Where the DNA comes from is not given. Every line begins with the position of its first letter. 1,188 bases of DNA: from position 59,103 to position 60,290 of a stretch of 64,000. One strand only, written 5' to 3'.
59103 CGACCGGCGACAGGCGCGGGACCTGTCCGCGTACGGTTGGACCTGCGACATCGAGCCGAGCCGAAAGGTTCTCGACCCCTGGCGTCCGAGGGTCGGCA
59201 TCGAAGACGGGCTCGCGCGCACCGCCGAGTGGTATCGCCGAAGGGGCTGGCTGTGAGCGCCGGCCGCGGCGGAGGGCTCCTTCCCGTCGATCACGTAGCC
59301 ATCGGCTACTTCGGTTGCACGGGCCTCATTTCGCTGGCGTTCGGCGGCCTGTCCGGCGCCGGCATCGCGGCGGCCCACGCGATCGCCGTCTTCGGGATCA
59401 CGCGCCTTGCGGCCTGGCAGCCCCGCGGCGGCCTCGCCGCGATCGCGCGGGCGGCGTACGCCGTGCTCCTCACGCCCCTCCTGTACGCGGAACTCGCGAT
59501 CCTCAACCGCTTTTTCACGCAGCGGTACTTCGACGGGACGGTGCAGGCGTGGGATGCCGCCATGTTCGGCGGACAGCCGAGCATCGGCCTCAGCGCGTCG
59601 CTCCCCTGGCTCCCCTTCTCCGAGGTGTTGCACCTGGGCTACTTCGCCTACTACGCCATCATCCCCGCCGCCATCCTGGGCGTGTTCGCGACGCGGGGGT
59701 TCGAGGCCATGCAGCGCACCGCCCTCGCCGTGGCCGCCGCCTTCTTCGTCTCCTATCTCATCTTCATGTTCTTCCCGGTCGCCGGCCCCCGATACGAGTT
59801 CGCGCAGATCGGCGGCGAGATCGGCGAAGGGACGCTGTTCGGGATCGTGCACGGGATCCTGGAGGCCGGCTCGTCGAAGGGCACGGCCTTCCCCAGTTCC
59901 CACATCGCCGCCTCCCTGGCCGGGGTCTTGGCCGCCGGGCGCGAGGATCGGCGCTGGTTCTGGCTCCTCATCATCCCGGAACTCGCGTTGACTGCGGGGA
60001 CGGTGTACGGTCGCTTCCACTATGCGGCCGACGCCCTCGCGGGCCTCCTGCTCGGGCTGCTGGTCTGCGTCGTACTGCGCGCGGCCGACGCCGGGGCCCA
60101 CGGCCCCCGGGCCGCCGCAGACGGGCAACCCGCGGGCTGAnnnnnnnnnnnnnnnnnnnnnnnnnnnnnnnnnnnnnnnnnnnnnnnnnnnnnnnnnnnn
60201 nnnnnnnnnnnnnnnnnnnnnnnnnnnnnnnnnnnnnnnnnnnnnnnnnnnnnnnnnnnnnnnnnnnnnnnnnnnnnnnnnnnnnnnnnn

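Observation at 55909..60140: Translationally coupled spt -> GNAT N-acyltransferase -> SDR reductase -> PAP2 phosphatase operon: candidate bacterial ceramide/sphingolipid pathway with an added phosphatase step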

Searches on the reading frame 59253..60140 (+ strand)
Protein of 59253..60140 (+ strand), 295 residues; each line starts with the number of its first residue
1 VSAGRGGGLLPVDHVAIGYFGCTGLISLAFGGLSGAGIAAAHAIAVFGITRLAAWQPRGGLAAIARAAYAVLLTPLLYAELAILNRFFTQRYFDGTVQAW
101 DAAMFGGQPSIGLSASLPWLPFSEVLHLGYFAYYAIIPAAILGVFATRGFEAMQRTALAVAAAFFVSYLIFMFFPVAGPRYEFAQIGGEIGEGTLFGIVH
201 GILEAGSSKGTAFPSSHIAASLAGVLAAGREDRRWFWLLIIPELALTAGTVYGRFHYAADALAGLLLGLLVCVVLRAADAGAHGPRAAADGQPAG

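Call 8: search_protein_families(library=pfam, proteins=[window:59253-60140:+], max_evalue=0.01)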
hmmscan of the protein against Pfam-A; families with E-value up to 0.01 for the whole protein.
window:59253-60140:+ (295 aa): 2 families
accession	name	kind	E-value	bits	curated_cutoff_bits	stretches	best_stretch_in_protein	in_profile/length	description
PF14378.12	PAP2_3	-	6.9e-13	49.3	27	1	116-272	24-188/190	PAP2 superfamily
PF01569.27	PAP2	-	0.0002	21.5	27.2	1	198-275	47-121/130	PAP2 superfamily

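Call 9: search_protein_families(library=ncbifam, proteins=[window:59253-60140:+], max_evalue=0.01)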
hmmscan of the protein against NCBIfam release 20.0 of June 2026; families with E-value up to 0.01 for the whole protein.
window:59253-60140:+ (295 aa): 1 family
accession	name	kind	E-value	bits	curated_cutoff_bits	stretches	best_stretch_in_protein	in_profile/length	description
NF047884.1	UdeprDiPSep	equivalog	0.0047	16.8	250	0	197-273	103-181/188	undecaprenyl-diphosphatase SepP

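Call 23: find_homologous_proteins(query=window:59253-60140:+)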
Query window:59253-60140:+ (295 aa): 490 proteins with E <= 0.001 among 8000 candidates; the best 120 are listed.
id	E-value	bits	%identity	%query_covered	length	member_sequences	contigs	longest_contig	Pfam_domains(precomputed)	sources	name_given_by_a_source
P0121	7.8e-168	575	92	100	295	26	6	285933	PF14378.13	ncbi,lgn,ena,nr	ncbi:MAG: phosphatase PAP2 family protein [Gemmatimonadetes bacterium]|nr:phosphatase PAP2 family pr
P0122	5.3e-165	566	91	100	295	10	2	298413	PF14378.13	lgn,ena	-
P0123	1.2e-161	555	89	100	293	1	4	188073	PF14378.13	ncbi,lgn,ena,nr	ncbi:MAG: hypothetical protein F4164_13995 [Gemmatimonadales bacterium]|nr:hypothetical protein [Gem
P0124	1.6e-160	551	88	100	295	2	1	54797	PF14378.13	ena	-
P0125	9.2e-158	542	87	100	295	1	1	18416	PF14378.13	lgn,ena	-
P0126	2.0e-156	538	89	92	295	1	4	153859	PF14378.13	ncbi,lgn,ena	-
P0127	3.1e-156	537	89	92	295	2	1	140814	PF14378.13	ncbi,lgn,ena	-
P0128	9.3e-156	536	86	99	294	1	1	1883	PF14378.13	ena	-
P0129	1.5e-155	535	86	100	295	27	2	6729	PF14378.13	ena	-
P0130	3.4e-155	534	87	100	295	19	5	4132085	PF14378.13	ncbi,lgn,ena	-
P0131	2.6e-154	531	85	99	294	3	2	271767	PF14378.13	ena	-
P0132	5.2e-153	527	85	100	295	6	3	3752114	PF01569.28,PF14378.13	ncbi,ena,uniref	ncbi:phosphatase PAP2 family protein [Candidatus Palauibacter sp.]|uniref:phosphatase PAP2 family pr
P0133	5.7e-152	523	83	100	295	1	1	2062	PF14378.13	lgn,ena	-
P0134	2.2e-151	521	84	100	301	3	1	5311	PF14378.13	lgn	-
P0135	5.1e-151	520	84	97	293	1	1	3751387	PF01569.28,PF14378.13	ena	-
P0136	6.5e-150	516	83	97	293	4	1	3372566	PF01569.28,PF14378.13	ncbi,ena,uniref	ncbi:phosphatase PAP2 family protein [Candidatus Palauibacter sp.]|uniref:phosphatase PAP2 family pr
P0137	3.6e-148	511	82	100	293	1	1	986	PF01569.28,PF14378.13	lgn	-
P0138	8.8e-148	509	84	97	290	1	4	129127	PF14378.13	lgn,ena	-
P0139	2.7e-145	501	81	98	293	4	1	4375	PF14378.13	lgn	-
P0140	1.1e-143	496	80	99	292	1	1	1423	PF01569.28,PF14378.13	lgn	-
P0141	1.4e-129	450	73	96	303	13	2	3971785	PF14378.13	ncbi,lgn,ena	-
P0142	1.4e-128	446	77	84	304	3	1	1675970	PF14378.13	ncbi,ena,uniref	ncbi:phosphatase PAP2 family protein [Candidatus Palauibacter sp.]|uniref:phosphatase PAP2 family pr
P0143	5.6e-125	435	72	91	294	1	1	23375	PF14378.13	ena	-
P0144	3.1e-124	432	72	91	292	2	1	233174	PF14378.13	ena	-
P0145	1.3e-122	427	70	92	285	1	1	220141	PF14378.13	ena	-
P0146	2.4e-122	426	70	93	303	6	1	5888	PF14378.13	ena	-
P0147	4.4e-117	409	70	88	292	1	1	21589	PF14378.13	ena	-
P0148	1.2e-116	407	70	91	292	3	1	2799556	PF14378.13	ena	-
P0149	1.5e-116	407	70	85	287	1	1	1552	PF14378.13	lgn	-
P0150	1.6e-114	400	69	93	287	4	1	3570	PF14378.13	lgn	-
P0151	5.6e-113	395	69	89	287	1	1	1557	PF14378.13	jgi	-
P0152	2.5e-112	393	64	98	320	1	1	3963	PF01569.28,PF14378.13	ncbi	-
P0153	3.2e-110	386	66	88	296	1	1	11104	PF14378.13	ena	-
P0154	3.9e-109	383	68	82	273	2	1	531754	PF14378.13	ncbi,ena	-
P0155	7.7e-109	382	63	100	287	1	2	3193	PF14378.13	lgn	-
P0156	7.9e-109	382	67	84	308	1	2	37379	PF14378.13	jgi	-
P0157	1.4e-107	377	61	99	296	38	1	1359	PF14378.13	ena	-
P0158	1.8e-105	370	63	96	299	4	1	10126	PF14378.13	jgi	-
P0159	4.4e-105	369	62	96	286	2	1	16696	PF14378.13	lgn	-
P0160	1.7e-103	364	65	90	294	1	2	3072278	PF14378.13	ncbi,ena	-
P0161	5.8e-103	362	63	85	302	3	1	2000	PF14378.13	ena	-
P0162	4.5e-102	359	62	93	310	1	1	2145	PF14378.13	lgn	-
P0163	4.8e-100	353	60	96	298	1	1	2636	PF14378.13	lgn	-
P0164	1.8e-99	351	64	87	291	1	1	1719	PF14378.13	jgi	jgi:membrane-associated phospholipid phosphatase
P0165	3.4e-99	350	64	86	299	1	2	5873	PF14378.13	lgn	-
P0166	9.8e-99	348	61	90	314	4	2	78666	PF14378.13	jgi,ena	-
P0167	1.1e-98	348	61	92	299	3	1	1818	PF14378.13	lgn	-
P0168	2.6e-97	344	59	92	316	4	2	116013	PF14378.13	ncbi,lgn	-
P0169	5.8e-97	343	61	91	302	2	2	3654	PF14378.13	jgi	jgi:membrane-associated phospholipid phosphatase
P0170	7.6e-97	342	63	88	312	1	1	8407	PF14378.13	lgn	-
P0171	9.5e-97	342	60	89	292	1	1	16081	PF14360.13,PF01569.28,PF14378.13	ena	-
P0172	9.4e-95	335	66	74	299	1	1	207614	PF14378.13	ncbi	-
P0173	1.7e-94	334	59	97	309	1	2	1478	PF14378.13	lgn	-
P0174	2.2e-94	334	62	87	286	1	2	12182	PF14378.13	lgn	-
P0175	1.1e-93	332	59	89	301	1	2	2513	PF01569.28,PF14378.13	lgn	-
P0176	1.1e-91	325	61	85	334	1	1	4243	PF14378.13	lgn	-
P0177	1.0e-90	322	57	89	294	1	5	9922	PF01569.28,PF14378.13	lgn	-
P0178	9.9e-90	319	62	80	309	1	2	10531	PF14378.13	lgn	-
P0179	2.1e-89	318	55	91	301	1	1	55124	PF14360.13,PF01569.28,PF14378.13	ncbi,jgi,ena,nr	ncbi:MAG: phosphatase PAP2 family protein [Gemmatimonadota bacterium]|nr:phosphatase PAP2 family pro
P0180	2.1e-89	318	54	97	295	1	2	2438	PF01569.28,PF14378.13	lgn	-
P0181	5.3e-89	316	57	89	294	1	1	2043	PF14378.13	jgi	-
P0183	5.6e-88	313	55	93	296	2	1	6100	PF14360.13,PF01569.28,PF14378.13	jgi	-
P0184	6.0e-88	313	50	90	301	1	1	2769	PF14378.13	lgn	-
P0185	2.6e-87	311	52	87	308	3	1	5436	PF01569.28,PF14378.13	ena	-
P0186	2.8e-87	311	56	87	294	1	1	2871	PF01569.28,PF14378.13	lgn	-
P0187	2.9e-87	311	50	93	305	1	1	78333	PF14378.13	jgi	jgi:membrane-associated phospholipid phosphatase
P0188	3.4e-87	311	52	94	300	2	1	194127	PF14360.13,PF01569.28,PF14378.13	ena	-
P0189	4.3e-87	310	52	98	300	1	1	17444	PF14378.13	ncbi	ncbi:MAG: phosphatase PAP2 family protein [Gemmatimonadota bacterium]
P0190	4.8e-87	310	55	92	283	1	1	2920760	PF14378.13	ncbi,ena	-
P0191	4.2e-86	307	55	89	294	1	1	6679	PF14378.13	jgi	-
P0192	9.8e-86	306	50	95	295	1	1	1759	PF14378.13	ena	-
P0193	1.2e-85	305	53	90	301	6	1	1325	PF14378.13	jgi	jgi:membrane-associated phospholipid phosphatase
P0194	3.0e-85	304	52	89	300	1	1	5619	PF01569.28,PF14378.13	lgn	-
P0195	4.3e-85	304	55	93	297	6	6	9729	PF14378.13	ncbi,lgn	-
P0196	9.0e-85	303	56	88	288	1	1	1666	PF01569.28,PF14378.13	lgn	-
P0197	1.6e-83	298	57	89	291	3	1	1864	PF14378.13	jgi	-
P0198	2.2e-83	298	53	89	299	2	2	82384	PF14360.13,PF01569.28,PF14378.13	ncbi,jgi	jgi:membrane-associated phospholipid phosphatase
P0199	7.2e-83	296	59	87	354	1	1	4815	PF14378.13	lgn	-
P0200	9.4e-83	296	54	90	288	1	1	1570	PF01569.28,PF14378.13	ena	-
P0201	1.1e-82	296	52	96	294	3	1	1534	PF14378.13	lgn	-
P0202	1.9e-82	295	57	88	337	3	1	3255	PF14378.13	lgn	-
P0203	1.9e-82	295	57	87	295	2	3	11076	PF14378.13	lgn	-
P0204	2.4e-82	295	52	89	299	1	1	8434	PF14360.13,PF01569.28,PF14378.13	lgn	-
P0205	5.7e-82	293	61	81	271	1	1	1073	PF14378.13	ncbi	ncbi:MAG: phosphatase PAP2 family protein, partial [Gemmatimonadota bacterium]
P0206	6.8e-82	293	54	90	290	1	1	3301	PF14378.13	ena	-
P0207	1.2e-81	292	56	91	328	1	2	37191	PF14378.13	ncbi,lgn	ncbi:MAG: phosphatase PAP2 family protein [Gemmatimonadota bacterium]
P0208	4.1e-81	291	57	88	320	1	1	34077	PF01569.28,PF14378.13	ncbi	-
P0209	4.3e-81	290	57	91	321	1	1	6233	PF01569.28,PF14378.13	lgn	-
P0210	1.1e-80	289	56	84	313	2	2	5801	PF14378.13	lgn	-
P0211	1.8e-80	288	56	87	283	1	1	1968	PF14378.13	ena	-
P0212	4.0e-80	287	53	92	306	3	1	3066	PF01569.28,PF14378.13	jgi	jgi:hypothetical protein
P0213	5.7e-80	287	54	90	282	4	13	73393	PF01569.28,PF14378.13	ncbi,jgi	jgi:membrane-associated phospholipid phosphatase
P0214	1.5e-79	285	54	94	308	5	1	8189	PF14378.13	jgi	jgi:membrane-associated phospholipid phosphatase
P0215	1.8e-79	285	54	91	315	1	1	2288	PF14378.13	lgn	-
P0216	1.8e-79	285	53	91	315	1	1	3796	PF14378.13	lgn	-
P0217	4.5e-79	284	54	88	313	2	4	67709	PF14378.13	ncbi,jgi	jgi:hypothetical protein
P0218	8.1e-79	283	54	91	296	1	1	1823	PF14378.13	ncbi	-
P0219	8.1e-78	280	53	91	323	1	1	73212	PF14378.13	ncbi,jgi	jgi:hypothetical protein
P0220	4.2e-77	277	60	67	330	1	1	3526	PF14378.13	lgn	-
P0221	6.6e-77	277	56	88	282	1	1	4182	PF14378.13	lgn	-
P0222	1.0e-76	276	52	88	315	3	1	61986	PF14378.13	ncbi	-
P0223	1.7e-76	275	55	86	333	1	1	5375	PF01569.28,PF14378.13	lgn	-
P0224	3.4e-76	274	54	87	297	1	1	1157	PF14378.13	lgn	-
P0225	3.9e-76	274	54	88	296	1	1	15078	PF14378.13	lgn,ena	-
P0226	7.5e-75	270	52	93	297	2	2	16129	PF14378.13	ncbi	-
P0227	3.8e-74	268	51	94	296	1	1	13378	PF14378.13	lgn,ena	-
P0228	1.8e-73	265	53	87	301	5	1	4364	PF14378.13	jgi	jgi:hypothetical protein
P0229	4.6e-73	264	59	69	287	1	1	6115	PF01569.28,PF14378.13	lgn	-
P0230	6.4e-73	264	55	81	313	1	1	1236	PF14378.13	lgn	-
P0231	2.0e-72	262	60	72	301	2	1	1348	PF01569.28,PF14378.13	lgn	-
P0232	3.9e-72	261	49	97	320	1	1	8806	PF14378.13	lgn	-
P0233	4.5e-72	261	51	86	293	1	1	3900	PF14378.13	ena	-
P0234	5.4e-72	261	54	89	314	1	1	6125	PF14378.13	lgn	-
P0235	6.3e-72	260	53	85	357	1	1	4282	PF01569.28,PF14378.13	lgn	-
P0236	8.9e-72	260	51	87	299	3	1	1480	PF14378.13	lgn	-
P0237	1.0e-71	260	53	84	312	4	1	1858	PF01569.28,PF14378.13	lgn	-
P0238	1.1e-71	260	54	78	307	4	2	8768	PF01569.28,PF14378.13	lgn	-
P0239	2.0e-71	259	52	81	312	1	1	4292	PF01569.28,PF14378.13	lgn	-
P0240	3.9e-71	258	57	64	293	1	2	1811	PF01569.28,PF14378.13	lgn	-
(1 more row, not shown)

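Call 25: search_solved_structures(query=A1, max_evalue=10, show_alignments=3)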
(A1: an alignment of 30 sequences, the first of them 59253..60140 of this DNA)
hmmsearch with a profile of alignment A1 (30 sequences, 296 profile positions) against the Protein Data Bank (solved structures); distinct sequences matched with E-value up to 10: 0.

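Call 37: predict_structure(alignment_id=A1)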
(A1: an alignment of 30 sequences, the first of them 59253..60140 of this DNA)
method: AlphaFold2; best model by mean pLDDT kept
length: 295 residues; sequences in the alignment: 30
mean_pLDDT: 85.4   pTM: 0.86
mean pLDDT of the five models: 85.4, 85.0, 84.9, 84.1, 83.8
residues with pLDDT >= 90: 160; 70-90: 92; 50-70: 22; < 50: 21
segments of 3 or more residues with pLDDT < 50: 1-4, 178-182, 286-295
pLDDT, mean of each block of 10 residues (from residue 1): 58 96 97 97 98 92 95 90 88 83 90 84 88 92 96 96 94 68 60 81 61 82 98 97 93 80 95 92 57 44
secondary structure, 60 per line:
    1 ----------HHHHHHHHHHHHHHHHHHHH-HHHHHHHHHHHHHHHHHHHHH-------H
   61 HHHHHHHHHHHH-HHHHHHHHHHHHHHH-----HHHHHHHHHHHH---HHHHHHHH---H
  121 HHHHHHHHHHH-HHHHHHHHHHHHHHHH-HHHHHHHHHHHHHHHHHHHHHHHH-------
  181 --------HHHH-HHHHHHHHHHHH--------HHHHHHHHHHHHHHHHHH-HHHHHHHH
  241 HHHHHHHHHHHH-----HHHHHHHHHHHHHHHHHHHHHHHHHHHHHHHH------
elements in order: H11-30 H32-52 H60-72 H74-88 H94-105 H109-116 H120-131 H133-148 H150-173 H189-192 H194-205 H214-231 H233-252 H258-289

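Call 42: fold_search(model_id=the predicted structure, library=pdb)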
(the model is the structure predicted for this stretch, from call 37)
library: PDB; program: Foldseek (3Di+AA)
matches with E <= 10: 241; with E <= 0.001: 0
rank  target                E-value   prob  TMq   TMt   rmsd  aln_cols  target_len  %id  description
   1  9vj4_A                2.9e-03  1.00  0.59  0.62   5.9       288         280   16  Structure of a membrane-bound inositol phosphorylceramide synthase and ceramide complex (released 2026-03-11)
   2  9ivc_A                2.9e-03  1.00  0.55  0.49   6.0       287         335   17  Cryo-EM structure of AbA-bound Aur1-Kei1 complex (released 2025-06-18)
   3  8ijq_A                4.6e-02  1.00  0.42  0.46   9.0       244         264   11  The cryo-EM structure of human sphingomyelin synthase-related protein in complex with ceramide (released 2024-02-28)
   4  1iw8_B                9.0e-02  0.91  0.28  0.35  15.4       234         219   15  Crystal Structure of a mutant of acid phosphatase from Escherichia blattae (G74D/I153T) (released 2002-09-11)
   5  1iw8_D                9.8e-02  0.89  0.27  0.35  15.3       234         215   16  Crystal Structure of a mutant of acid phosphatase from Escherichia blattae (G74D/I153T) (released 2002-09-11)
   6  5jki                  1.0e-01  0.99  0.41  0.55   8.0       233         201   17  Crystal structure of the first transmembrane PAP2 type phosphatidylglycerolphosphate phosphatase from Bacillus subtilis (released 2017-02-22)
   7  9jq0                  1.0e-01  0.93  0.30  0.37  14.8       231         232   14  Acid phosphatase KpAP mutant - E104G (released 2024-11-06)
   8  1iw8_C                1.2e-01  0.80  0.26  0.33  15.2       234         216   16  Crystal Structure of a mutant of acid phosphatase from Escherichia blattae (G74D/I153T) (released 2002-09-11)
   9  1iw8_E                1.3e-01  0.85  0.27  0.36  15.4       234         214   16  Crystal Structure of a mutant of acid phosphatase from Escherichia blattae (G74D/I153T) (released 2002-09-11)
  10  1iw8_F                1.5e-01  0.85  0.28  0.36  15.0       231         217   15  Crystal Structure of a mutant of acid phosphatase from Escherichia blattae (G74D/I153T) (released 2002-09-11)
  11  1iw8_A                1.7e-01  0.77  0.27  0.34  14.9       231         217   15  Crystal Structure of a mutant of acid phosphatase from Escherichia blattae (G74D/I153T) (released 2002-09-11)
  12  1d2t                  2.7e-01  0.63  0.26  0.32  14.6       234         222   16  CRYSTAL STRUCTURE OF ACID PHOSPHATASE FROM ESCHERICHIA BLATTAE (released 2000-12-06)
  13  9qef_J                2.8e-01  0.20  0.16  0.21  17.8       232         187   16  Respiratory supercomplex from Mycobacterium smegmatis with decylubiquinone (released 2026-01-21)
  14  1eoi_A                3.0e-01  0.51  0.22  0.28  14.7       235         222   16  CRYSTAL STRUCTURE OF ACID PHOSPHATASE FROM ESCHERICHIA BLATTAE COMPLEXED WITH THE TRANSITION STATE ANALOG MOLYBDATE (released 2001-03-23)
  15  9l0o_A                3.1e-01  0.57  0.30  0.34  13.1       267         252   16  Cryo-EM structure of human lipid phosphate phosphatase 1 complexed with LPA (released 2025-12-17)
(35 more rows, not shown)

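Call 72: find_related_loci(query=A1, collection=metagenome_contigs, flank=7000)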
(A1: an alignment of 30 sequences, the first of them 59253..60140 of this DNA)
Query A1 (295 aa) in metagenome_contigs; peptide patterns used: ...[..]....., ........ (x = any residue, [..] = any of these).
600 stretches matched a pattern (row limit reached: there are more); 478 encode a relative of the query (tblastn E <= 1e-3); the best 80 are kept; 80 distinct loci.
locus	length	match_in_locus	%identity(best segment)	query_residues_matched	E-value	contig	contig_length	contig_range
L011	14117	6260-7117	85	8-293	2e-130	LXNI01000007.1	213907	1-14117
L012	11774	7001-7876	86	3-294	1e-129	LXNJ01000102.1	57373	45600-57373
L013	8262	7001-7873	61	1-292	3e-112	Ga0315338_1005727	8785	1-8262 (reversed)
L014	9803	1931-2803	61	1-292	7e-112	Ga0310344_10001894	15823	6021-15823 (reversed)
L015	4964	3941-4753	63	1-271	3e-111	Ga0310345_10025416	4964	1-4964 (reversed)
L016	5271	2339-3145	61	6-274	3e-101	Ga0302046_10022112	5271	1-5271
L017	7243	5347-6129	62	12-272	2e-97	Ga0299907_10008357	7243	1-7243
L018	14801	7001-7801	55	8-274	2e-92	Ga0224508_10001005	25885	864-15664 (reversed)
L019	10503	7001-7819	59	2-274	8e-92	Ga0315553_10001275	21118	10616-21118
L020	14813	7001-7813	59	2-272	1e-91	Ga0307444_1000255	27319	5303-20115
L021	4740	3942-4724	66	12-272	2e-91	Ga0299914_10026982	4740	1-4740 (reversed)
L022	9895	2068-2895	63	12-293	4e-91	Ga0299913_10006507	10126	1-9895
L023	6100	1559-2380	55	1-274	1e-86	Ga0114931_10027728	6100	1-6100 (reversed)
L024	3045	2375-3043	69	9-231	8e-83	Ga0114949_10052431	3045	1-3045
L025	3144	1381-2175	57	10-273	4e-82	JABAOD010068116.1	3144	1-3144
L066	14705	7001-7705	46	28-265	5e-54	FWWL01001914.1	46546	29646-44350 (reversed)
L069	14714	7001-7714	44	42-274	9e-51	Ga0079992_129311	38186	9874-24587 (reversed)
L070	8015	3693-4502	40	12-274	4e-50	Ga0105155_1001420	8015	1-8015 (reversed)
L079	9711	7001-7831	36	3-274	1e-43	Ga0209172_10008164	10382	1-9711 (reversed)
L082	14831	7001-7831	36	3-274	1e-43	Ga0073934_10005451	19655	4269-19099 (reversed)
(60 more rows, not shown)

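Call 78: search_protein_families(library=pfam, proteins=[L066:1048-2082:+, L066:2095-3306:+, L066:3770-4882:+, L066:4614-5174:+, L066:5177-5749:+, L066:5746-6894:+, L066:6803-7771:+, L079:2854-4356:+, L079:4874-6025:+, L079:6929-7861:+], max_evalue=0.001)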
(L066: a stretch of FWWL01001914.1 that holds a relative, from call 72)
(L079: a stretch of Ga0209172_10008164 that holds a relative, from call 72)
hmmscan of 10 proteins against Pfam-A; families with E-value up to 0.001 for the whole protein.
L066:1048-2082:+ (344 aa): 0 families

L066:2095-3306:+ (403 aa): 1 family
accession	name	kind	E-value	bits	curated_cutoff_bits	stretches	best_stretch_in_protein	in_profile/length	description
PF00162.24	PGK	-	1.3e-144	482.4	27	1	12-388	1-378/379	Phosphoglycerate kinase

L066:3770-4882:+ (370 aa): 0 families

L066:4614-5174:+ (186 aa): 3 families
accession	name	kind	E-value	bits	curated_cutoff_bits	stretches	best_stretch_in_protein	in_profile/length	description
PF09285.17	Elong-fact-P_C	-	9.4e-27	92.9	25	1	130-185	1-56/56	Elongation factor P, C-terminal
PF08207.18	EFP_N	-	1.2e-26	92.9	23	1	4-61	1-58/58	Elongation factor P (EF-P) KOW-like domain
PF01132.26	EFP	-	1.1e-23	83.4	27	1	69-122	1-54/54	Elongation factor P (EF-P) OB domain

L066:5177-5749:+ (190 aa): 4 families
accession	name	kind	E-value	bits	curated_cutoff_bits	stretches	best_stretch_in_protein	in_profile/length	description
PF00364.28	Biotin_lipoyl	-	1.4e-21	76.5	22.1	1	109-182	2-73/73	Biotin-requiring enzyme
PF13533.13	Biotin_lipoyl_2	-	1.2e-05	25.4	29.8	1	153-182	2-31/32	Biotin-lipoyl like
PF01597.25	GCV_H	-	0.00024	21.4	22.2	1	131-165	40-74/122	Glycine cleavage H-protein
PF13375.12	RnfC_N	-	0.00082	19.8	25.6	0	126-166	42-81/101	RnfC Barrel sandwich hybrid domain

L066:5746-6894:+ (382 aa): 7 families
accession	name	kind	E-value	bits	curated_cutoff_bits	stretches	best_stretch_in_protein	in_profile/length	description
PF01370.27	Epimerase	-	7.8e-38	130.7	20.9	1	47-265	1-239/240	NAD dependent epimerase/dehydratase family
PF16363.11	GDP_Man_Dehyd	-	9.4e-24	84.9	27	1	48-358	1-332/332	GDP-mannose 4,6 dehydratase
PF01073.25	3Beta_HSD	-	1.5e-23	83.7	22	1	48-294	1-278/280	3-beta hydroxysteroid dehydrogenase/isomerase family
PF04321.23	RmlD_sub_bind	-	4.5e-20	72.3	27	1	46-289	2-236/287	RmlD substrate binding domain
PF13460.12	NAD_binding_10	-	3.4e-17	63.3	27.2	1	51-207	1-146/184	NAD(P)H-binding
PF07993.18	NAD_binding_4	-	3.5e-13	49.7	20.1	1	102-209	84-209/258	Male sterility protein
PF05368.20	NmrA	-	1.6e-10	41.5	27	1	45-194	3-138/298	NmrA-like family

L066:6803-7771:+ (322 aa): 2 families
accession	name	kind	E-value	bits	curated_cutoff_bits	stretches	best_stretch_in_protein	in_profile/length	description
PF14378.12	PAP2_3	-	1.4e-18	67.8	27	1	133-309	3-189/190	PAP2 superfamily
PF01569.27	PAP2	-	4.1e-07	30.2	27.2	1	234-315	47-125/130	PAP2 superfamily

L079:2854-4356:+ (500 aa): 5 families
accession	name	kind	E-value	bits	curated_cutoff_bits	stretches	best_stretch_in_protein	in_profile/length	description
PF02518.31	HATPase_c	-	2.5e-31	108.8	26.4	1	375-494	3-110/111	Histidine kinase-, DNA gyrase B-, and HSP90-like ATPase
PF00072.30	Response_reg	-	6.5e-28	97.6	30.2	1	7-120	1-111/111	Response regulator receiver domain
PF00512.31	HisKA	-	7.1e-15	55.2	26.9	1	260-326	2-65/66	His Kinase A (phospho-acceptor) domain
PF13426.13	PAS_9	-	1.5e-05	25.6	27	1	155-252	2-103/103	PAS domain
PF13596.12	PAS_10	-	0.00014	22.9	22.1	1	192-251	48-106/106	PAS domain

L079:4874-6025:+ (383 aa): 3 families
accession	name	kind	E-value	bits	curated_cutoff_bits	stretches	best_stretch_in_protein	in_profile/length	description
PF00266.25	Aminotran_5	-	5.4e-96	322.2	21.5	1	3-364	1-370/371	Aminotransferase class-V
PF01212.27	Beta_elim_lyase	-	2.8e-05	24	27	1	52-176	40-169/288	Beta-eliminating lyase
PF00155.27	Aminotran_1_2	-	0.00022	21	19.7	1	47-280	45-294/361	Aminotransferase class I and II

L079:6929-7861:+ (310 aa): 2 families
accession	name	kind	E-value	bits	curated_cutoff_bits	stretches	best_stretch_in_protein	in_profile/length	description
PF14378.12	PAP2_3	-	2.7e-15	57.1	27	1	146-300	25-189/190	PAP2 superfamily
PF01569.27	PAP2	-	0.00074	19.7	27.2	1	237-307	48-126/130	PAP2 superfamily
